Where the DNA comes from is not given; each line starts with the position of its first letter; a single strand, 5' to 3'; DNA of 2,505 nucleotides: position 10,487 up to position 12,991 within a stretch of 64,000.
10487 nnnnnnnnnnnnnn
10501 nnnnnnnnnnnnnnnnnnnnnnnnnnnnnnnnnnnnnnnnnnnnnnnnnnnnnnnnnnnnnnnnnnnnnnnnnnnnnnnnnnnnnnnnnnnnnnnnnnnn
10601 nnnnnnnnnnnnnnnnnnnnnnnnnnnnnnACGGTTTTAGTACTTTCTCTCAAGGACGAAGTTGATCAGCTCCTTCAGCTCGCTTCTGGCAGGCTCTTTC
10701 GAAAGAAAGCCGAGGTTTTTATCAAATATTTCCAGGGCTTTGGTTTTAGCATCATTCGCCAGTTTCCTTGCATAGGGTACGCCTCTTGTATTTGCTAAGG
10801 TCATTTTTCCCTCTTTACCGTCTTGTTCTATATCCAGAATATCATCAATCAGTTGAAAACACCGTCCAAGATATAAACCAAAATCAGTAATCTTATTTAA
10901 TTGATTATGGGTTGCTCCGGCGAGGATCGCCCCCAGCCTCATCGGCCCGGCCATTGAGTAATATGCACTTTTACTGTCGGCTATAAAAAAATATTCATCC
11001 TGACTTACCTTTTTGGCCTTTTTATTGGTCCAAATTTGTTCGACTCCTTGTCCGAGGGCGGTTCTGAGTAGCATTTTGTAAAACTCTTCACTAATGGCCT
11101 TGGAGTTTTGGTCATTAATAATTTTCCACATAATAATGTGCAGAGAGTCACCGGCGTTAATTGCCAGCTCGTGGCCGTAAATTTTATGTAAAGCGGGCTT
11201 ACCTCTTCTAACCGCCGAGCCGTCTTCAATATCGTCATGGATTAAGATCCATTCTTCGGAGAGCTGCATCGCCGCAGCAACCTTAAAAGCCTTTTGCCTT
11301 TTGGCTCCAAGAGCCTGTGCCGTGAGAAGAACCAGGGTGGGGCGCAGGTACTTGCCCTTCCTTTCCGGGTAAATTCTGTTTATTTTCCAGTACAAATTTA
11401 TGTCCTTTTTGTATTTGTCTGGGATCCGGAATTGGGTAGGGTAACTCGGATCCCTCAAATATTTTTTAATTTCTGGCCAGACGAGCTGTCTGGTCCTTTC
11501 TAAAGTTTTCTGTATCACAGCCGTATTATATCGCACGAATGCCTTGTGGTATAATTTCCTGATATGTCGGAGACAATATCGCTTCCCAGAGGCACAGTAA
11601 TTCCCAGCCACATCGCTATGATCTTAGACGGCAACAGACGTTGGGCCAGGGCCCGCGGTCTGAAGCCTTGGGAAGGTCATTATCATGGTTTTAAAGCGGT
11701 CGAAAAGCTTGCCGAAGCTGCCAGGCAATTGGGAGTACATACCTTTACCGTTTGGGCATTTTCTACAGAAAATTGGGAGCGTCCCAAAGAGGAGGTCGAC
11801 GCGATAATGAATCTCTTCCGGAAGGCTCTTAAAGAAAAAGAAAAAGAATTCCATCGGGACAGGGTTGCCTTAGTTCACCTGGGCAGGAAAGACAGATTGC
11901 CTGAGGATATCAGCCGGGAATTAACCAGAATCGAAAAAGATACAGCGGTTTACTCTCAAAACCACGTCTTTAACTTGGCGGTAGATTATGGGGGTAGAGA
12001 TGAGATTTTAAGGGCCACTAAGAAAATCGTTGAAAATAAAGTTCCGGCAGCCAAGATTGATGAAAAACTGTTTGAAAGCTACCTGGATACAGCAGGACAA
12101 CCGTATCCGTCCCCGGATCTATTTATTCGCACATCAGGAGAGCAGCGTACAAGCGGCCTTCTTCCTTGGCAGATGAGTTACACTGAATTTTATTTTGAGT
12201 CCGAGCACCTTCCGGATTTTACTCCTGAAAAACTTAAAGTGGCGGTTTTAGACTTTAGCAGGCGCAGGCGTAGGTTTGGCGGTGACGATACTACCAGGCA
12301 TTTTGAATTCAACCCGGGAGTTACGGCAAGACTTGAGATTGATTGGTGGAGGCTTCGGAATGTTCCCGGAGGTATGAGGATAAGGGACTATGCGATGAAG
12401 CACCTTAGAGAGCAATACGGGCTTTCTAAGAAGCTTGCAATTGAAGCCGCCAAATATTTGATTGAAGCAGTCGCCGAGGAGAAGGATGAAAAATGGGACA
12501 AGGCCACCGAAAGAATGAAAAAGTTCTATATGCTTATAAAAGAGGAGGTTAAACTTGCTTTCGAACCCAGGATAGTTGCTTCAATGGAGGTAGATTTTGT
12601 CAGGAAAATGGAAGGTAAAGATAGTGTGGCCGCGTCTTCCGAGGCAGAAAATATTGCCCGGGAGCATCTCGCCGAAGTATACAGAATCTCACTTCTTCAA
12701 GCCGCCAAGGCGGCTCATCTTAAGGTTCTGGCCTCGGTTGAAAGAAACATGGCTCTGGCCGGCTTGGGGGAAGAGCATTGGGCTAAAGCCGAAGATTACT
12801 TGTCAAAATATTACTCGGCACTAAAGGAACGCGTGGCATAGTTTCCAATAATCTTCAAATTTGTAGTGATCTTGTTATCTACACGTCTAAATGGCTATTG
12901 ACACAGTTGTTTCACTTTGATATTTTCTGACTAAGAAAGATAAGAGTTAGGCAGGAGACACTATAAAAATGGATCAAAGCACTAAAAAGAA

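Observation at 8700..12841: Compact isoprenoid module including an isopentenyl phosphate kinase-like gene in a bacterium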

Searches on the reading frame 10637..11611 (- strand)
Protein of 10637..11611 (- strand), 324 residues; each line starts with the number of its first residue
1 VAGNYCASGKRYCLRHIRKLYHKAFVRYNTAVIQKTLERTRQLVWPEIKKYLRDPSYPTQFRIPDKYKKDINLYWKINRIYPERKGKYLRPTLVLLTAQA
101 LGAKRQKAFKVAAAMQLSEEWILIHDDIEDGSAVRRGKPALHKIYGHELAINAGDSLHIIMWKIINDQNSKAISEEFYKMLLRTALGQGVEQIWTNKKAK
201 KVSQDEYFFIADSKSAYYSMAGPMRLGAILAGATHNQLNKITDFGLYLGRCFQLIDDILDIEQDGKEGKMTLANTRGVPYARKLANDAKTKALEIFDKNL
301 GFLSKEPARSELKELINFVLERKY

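Call 3: search_protein_families(library=pfam, proteins=[window:10637-11611:-], max_evalue=0.01)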
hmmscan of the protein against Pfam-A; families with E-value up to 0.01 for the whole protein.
window:10637-11611:- (324 aa): 1 family
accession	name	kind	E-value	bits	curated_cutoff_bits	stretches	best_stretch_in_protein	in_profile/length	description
PF00348.22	polyprenyl_synt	-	2.1e-47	161.9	27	1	81-270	11-201/251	Polyprenyl synthetase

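Call 4: search_protein_families(library=ncbifam, proteins=[window:10637-11611:-], max_evalue=0.01)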
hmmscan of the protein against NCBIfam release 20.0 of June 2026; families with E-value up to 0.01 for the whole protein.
window:10637-11611:- (324 aa): 16 families
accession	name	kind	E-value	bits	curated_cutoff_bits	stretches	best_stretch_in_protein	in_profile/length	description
NF041169.1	f2_encap_cargo4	exception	6.2e-41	140.7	450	1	34-269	2-234/334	family 2 encapsulin nanocompartment cargo protein polyprenyl transferase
NF041003.1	GGPP_syn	equivalog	3e-36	125.2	500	1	83-268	37-227/326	geranylgeranyl diphosphate synthase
NF040698.1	IdsA_Meth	equivalog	3.5e-36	125.1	468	1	85-266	41-227/328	short chain isoprenyl diphosphate synthase IdsA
NF045485.1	FPPsyn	subfamily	9.7e-32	110.2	275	1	86-324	37-288/288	farnesyl diphosphate synthase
NF045549.1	GGPPsyn_IdsB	equivalog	9e-30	103.9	475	1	74-264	52-244/346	geranylgeranyl diphosphate synthase IdsB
NF045685.1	GGPPSynCrtE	equivalog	1.7e-24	86.3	460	1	85-269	41-238/293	geranylgeranyl diphosphate synthase CrtE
NF008140.0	PRK10888.1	equivalog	7.8e-24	84.6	412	1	69-267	27-222/323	octaprenyl diphosphate synthase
TIGR02748.1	GerC3_HepT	equivalog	1.8e-23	83.1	456.55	1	85-263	42-217/319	heptaprenyl diphosphate synthase component II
NF045628.1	HxpDPsynlarge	equivalog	2.9e-23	82.4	500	1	85-265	34-211/311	hexaprenyl-diphosphate synthase large subunit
TIGR02749.1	prenyl_cyano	equivalog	7.1e-23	81.1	383.2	1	84-266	42-224/322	solanesyl diphosphate synthase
NF040789.2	gerfarn_diphsyn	equivalog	9.6e-23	80.9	560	1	83-262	43-240/345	geranylfarnesyl diphosphate synthase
NF042417.1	NPPPS_Mycobact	equivalog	7.4e-19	67.9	600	1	85-270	55-238/335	nonaprenyl/(2E,6E)-farnesyl/geranylgeranyl diphosphat synthase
NF040627.1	GFPS_Meth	equivalog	4.4e-17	62.5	600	1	84-285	38-235/285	geranylfarnesyl diphosphate synthase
NF007877.0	PRK10581.1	equivalog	6.2e-17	61.7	321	1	86-322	44-297/299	(2E,6E)-farnesyl diphosphate synthase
NF040936.1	hexpp_archaea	equivalog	8e-15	54.9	400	1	82-269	37-212/275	hexaprenyl pyrophosphate synthase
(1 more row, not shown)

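Call 58: search_solved_structures(query=window:10637-11611:-, max_evalue=1e-10, show_alignments=1)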
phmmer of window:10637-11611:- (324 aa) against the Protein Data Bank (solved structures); distinct sequences matched with E-value up to 1e-10: 101 (the best 60 are shown).
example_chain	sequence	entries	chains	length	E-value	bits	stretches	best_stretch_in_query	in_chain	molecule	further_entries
1wmw_A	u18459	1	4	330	5.4e-42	147.4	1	73-269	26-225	geranylgeranyl diphosphate synthetase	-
5jfq_A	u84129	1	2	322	3e-24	89.2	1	75-270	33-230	Geranylgeranyl Pyrophosphate Synthetase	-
1wy0_A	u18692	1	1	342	6.8e-24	88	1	68-270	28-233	geranylgeranyl pyrophosphate synthetase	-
6kd7_A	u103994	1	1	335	1.1e-23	87.2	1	83-317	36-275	Polyprenyl synthetase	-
5ayp_A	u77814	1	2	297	3e-22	82.6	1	83-269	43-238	Farnesyl diphosphate synthase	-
5ze6_A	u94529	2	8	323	1.8e-21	80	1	65-267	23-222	Octaprenyl diphosphate synthase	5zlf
3wjk_A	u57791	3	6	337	2e-21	79.9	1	65-267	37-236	Octaprenyl diphosphate synthase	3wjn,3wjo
6sxl_B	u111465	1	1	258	6.1e-21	78.3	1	85-289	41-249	Geranylgeranyl pyrophosphate synthase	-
2ftz_A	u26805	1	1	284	9.8e-21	77.6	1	85-289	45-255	geranyltranstransferase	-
7mxz_AAA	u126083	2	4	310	3.6e-20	75.8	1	85-324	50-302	Geranylgeranyl pyrophosphate synthase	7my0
6sxn_B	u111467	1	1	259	3.7e-20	75.7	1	85-286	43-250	Geranylgeranyl pyrophosphate synthase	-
7my1_AAA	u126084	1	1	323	4e-20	75.6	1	85-324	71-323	Geranylgeranyl pyrophosphate synthase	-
2j1p_A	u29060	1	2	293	6.3e-20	74.9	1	85-322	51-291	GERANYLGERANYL PYROPHOSPHATE SYNTHETASE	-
3oyr_A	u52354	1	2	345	6.4e-20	74.9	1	64-261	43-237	Trans-isoprenyl diphosphate synthase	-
4jxy_A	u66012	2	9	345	8.1e-20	74.6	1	66-269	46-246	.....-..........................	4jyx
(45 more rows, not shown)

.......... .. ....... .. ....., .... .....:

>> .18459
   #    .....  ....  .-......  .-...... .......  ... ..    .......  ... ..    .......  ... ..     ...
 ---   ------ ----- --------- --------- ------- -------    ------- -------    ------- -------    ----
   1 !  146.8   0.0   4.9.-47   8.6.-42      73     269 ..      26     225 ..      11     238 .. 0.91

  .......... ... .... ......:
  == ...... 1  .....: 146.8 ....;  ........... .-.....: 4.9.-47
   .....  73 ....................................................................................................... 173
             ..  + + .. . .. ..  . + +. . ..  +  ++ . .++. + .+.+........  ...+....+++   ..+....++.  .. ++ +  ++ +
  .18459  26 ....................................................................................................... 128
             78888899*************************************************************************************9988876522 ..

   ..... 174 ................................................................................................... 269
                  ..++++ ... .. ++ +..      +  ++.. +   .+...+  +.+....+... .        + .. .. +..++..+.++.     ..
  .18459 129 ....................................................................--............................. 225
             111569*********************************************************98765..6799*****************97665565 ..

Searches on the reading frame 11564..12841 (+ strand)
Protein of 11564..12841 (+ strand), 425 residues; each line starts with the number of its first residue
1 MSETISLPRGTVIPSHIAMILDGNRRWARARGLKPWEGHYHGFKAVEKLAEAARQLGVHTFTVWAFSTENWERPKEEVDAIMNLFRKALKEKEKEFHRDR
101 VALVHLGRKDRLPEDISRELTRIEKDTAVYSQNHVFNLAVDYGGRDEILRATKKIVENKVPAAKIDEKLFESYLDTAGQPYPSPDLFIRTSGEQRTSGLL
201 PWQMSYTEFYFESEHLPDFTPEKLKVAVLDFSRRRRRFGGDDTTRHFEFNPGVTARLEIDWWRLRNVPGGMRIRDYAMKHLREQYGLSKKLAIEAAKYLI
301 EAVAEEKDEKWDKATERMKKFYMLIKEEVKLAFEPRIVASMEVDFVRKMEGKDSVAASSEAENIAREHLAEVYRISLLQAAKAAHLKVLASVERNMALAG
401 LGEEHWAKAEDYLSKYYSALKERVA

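Call 3: search_protein_families(library=pfam, proteins=[window:11564-12841:+], max_evalue=0.01)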
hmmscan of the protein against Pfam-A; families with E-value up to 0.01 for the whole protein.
window:11564-12841:+ (425 aa): 1 family
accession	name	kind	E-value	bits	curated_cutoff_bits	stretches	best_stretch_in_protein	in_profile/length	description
PF01255.24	Prenyltransf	-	2.5e-72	243.5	27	1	20-239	1-219/219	Putative undecaprenyl diphosphate synthase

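Call 4: search_protein_families(library=ncbifam, proteins=[window:11564-12841:+], max_evalue=0.01)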
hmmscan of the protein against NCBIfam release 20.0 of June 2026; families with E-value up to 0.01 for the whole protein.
window:11564-12841:+ (425 aa): 16 families
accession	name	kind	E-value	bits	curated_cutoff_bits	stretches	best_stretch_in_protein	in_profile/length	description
NF011405.0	PRK14830.1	equivalog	1.1e-71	241.4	304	1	11-240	20-250/251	undecaprenyl pyrophosphate synthase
TIGR00055.1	uppS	equivalog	1.7e-66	223.9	109.55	1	13-239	1-228/228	polyprenyl diphosphate synthase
NF011406.0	PRK14831.1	subfamily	9.7e-66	221.5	375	1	12-240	22-251/256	undecaprenyl pyrophosphate synthase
NF011408.0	PRK14834.1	equivalog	1.2e-61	208.4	348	1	11-241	15-246/252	isoprenyl transferase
NF011412.0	PRK14839.1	equivalog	2.1e-60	204.1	334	1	16-243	12-231/240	di-trans,poly-cis-decaprenylcistransferase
NF011407.0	PRK14833.1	equivalog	5.2e-60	203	325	1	14-240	5-231/233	di-trans,poly-cis-decaprenylcistransferase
NF011413.0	PRK14840.1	equivalog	2.6e-55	187.8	410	1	7-239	12-249/250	isoprenyl transferase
NF011404.0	PRK14829.1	equivalog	1.1e-52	178.9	372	1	8-240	26-258/260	isoprenyl transferase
NF011414.0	PRK14841.1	equivalog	3e-52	177.6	401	1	13-240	3-229/233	isoprenyl transferase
NF011411.0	PRK14838.1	equivalog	4.5e-52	176.8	417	1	11-240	10-238/244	isoprenyl transferase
NF011409.0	PRK14835.1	equivalog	1.3e-50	172.3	425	1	12-239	44-278/279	isoprenyl transferase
NF011415.0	PRK14842.1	equivalog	9.6e-47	159.5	360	1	12-240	7-237/241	isoprenyl transferase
NF011403.0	PRK14828.1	equivalog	4.2e-46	157.4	348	1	12-239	27-257/258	isoprenyl transferase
NF011410.0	PRK14837.1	equivalog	4.5e-45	154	342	1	12-239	5-229/230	undecaprenyl pyrophosphate synthase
NF011402.0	PRK14827.1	equivalog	2.1e-44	152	535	1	12-239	66-294/296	decaprenyl diphosphate synthase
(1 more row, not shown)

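Call 60: search_solved_structures(query=window:11564-12838:+, max_evalue=1e-20, show_alignments=1)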
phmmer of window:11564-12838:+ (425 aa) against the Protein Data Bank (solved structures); distinct sequences matched with E-value up to 1e-20: 31.
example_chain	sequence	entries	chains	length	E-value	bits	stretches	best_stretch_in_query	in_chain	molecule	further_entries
8kga_A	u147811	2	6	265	1e-54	189.1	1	12-241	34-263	Dimethylallylcistransferase CPT1, chloroplastic,Dehydrodolichyl diphosphate synthase 2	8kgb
7vpc_A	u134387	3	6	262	3.4e-52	180.9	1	12-241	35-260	Neryl-diphosphate synthase 1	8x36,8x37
8wu6_A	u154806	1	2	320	4.4e-52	180.5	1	11-241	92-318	Nerylneryl diphosphate synthase CPT2, chloroplastic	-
8x35_A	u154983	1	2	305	5.6e-52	180.2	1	12-241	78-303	Neryl diphosphate synthase 1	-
5hxn_A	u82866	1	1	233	2.9e-51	177.8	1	12-241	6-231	(2Z,6Z)-farnesyl diphosphate synthase, chloroplastic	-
4q9m_A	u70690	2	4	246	1.5e-50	175.4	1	9-240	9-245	Isoprenyl transferase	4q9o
5hxo_A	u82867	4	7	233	2e-50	175.1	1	12-241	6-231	(2Z,6Z)-farnesyl diphosphate synthase, chloroplastic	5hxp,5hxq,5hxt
5kh2_A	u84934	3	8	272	2.2e-50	174.9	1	9-240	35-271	Isoprenyl transferase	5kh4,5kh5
7jli_A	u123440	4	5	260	3.5e-48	167.6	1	12-240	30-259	Isoprenyl transferase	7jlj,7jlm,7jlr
3wyi_A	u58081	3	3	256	4.6e-46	160.7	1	12-240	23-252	Isoprenyl transferase | Undecaprenyl pyrophosphate synthase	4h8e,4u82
1f75_A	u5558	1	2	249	7.3e-46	160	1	11-240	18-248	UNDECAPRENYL PYROPHOSPHATE SYNTHETASE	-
5hc6_A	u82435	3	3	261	4.6e-44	154.1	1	12-239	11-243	prenyltransference for protein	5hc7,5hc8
3ugs_B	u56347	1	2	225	8.3e-43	150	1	15-239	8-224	Undecaprenyl pyrophosphate synthase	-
6loi_A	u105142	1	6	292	1.7e-42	149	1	12-246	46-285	Isoprenyl transferase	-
7cpn_A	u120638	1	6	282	3.1e-41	144.8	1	7-242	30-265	Trans,polycis-polyprenyl diphosphate synthase ((2Z,6E)-farnesyl diphosphate specific)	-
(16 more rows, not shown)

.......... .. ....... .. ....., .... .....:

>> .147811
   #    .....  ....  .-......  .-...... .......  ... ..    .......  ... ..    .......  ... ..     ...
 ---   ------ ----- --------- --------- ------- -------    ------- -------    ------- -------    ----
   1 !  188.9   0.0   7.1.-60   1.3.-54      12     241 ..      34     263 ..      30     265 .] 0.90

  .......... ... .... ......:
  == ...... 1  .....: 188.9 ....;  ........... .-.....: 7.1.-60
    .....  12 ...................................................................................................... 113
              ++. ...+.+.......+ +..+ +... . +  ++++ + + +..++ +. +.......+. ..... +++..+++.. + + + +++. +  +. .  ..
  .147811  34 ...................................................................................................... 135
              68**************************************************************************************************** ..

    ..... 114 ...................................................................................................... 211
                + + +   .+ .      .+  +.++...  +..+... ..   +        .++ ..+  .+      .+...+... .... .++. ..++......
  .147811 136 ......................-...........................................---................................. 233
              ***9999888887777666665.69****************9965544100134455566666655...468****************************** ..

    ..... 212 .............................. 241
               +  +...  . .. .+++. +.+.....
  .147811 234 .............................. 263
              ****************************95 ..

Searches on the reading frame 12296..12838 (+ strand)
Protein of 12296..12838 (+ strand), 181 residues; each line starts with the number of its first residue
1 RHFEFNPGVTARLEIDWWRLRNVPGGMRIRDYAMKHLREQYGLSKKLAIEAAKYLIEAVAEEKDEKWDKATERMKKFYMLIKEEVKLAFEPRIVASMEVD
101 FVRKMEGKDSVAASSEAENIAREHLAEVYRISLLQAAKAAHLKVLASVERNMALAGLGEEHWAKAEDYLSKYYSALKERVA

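Call 53: predict_structure(protein=window:12296-12838:+)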
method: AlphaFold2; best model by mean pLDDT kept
length: 181 residues; sequences in the alignment: 1
mean_pLDDT: 70.6   pTM: 0.47
mean pLDDT of the five models: 70.6, 70.5, 69.7, 68.2, 63.2
residues with pLDDT >= 90: 12; 70-90: 96; 50-70: 40; < 50: 33
segments of 3 or more residues with pLDDT < 50: 6-9, 86-102, 110-114
pLDDT, mean of each block of 10 residues (from residue 1): 49 69 81 83 81 88 86 80 51 43 51 50 56 68 82 89 87 77 66
secondary structure, 60 per line:
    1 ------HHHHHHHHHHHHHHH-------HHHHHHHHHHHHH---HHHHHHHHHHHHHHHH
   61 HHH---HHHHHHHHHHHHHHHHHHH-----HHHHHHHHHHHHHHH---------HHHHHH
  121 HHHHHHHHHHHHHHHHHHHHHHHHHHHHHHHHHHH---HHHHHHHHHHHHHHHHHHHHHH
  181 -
elements in order: H7-21 H29-41 H45-63 H67-85 H91-105 H115-155 H159-180

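Call 57: fold_search(model_id=the predicted structure, library=pdb)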
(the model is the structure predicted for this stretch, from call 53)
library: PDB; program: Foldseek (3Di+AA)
matches with E <= 10: 51; with E <= 0.001: 0
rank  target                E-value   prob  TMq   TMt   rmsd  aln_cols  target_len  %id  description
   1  6r6o_A                1.1e+00  0.82  0.29  0.45   9.4       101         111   12  Recombinantly produced Kusta0087/Kusta0088 Complex, C32G/wt mutant (released 2019-10-02)
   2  6ql7_A                1.2e+00  0.13  0.19  0.03  29.3       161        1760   20  Structure of fatty acid synthase complex with bound gamma subunit from Saccharomyces cerevisiae at 4.6 angstrom (released 2020-03-18)
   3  6r6m_A                1.3e+00  0.80  0.29  0.45   9.3       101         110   12  Kusta0087/Kusta0088 Complex purified from Kuenenia stuttgartiensis (released 2019-10-02)
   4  7bqq_MODEL_1_A        1.5e+00  0.33  0.22  0.30  12.9       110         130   16  Solution NMR structure of fold-Z Gogy; de novo designed protein with an asymmetric all-alpha topology (released 2021-04-07)
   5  8y9u_A                2.0e+00  0.16  0.27  0.12  15.2       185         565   10  Crystal structure of nanobody MY6323 bound to human serum albumin (HSA) (released 2025-02-12)
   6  9k8b                  2.0e+00  0.11  0.19  0.17  17.7       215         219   14  Cryo-EM structure of monomer of designed zinc-induced tetrahedron Cage-t32-Zn1-HEHE-34 (released 2025-10-29)
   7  5ts9_F                2.5e+00  0.16  0.23  0.25  10.7       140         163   15  Crystal structure of Chorismate mutase from Burkholderia phymatum (released 2016-11-23)
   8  6r6n_A                2.8e+00  0.57  0.29  0.44   8.2        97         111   13  Recombinantly produced Kusta0087/Kusta0088 Complex, C32M/C101M mutant (released 2019-10-02)
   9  7dgw                  2.9e+00  0.15  0.20  0.31   9.7        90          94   19  De novo designed protein H4A2S (released 2021-11-24)
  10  9pyj_B                2.9e+00  0.12  0.23  0.30  15.1       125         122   22  Crystal Structure of ZETA_2-Apo (released 2025-10-22)
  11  9b3t_H                3.1e+00  0.11  0.25  0.19  17.8       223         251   13  Octameric prenyltransferase domain of linkerless Fusicoccadiene synthase with C2 symmetry without associated cyclase d (released 2024-09-25)
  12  5ts9_C                3.1e+00  0.06  0.15  0.17  20.4       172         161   13  Crystal structure of Chorismate mutase from Burkholderia phymatum (released 2016-11-23)
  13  7vrb_A                3.2e+00  0.41  0.29  0.43   8.7        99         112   13  Structure of the Human BRG1/SS18 complex (released 2022-05-25)
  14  9k8a_A                3.2e+00  0.08  0.19  0.17  17.5       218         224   14  Cryo-EM structure of designed zinc-induced tetrahedron Cage-t32-Zn1-HEHE-34 (released 2025-10-29)
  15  6rxb_C                3.8e+00  0.14  0.24  0.25   7.9       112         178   18  Crystal structure of TetR-Q116A from Acinetobacter baumannii AYE in complex with minocycline (released 2020-07-15)
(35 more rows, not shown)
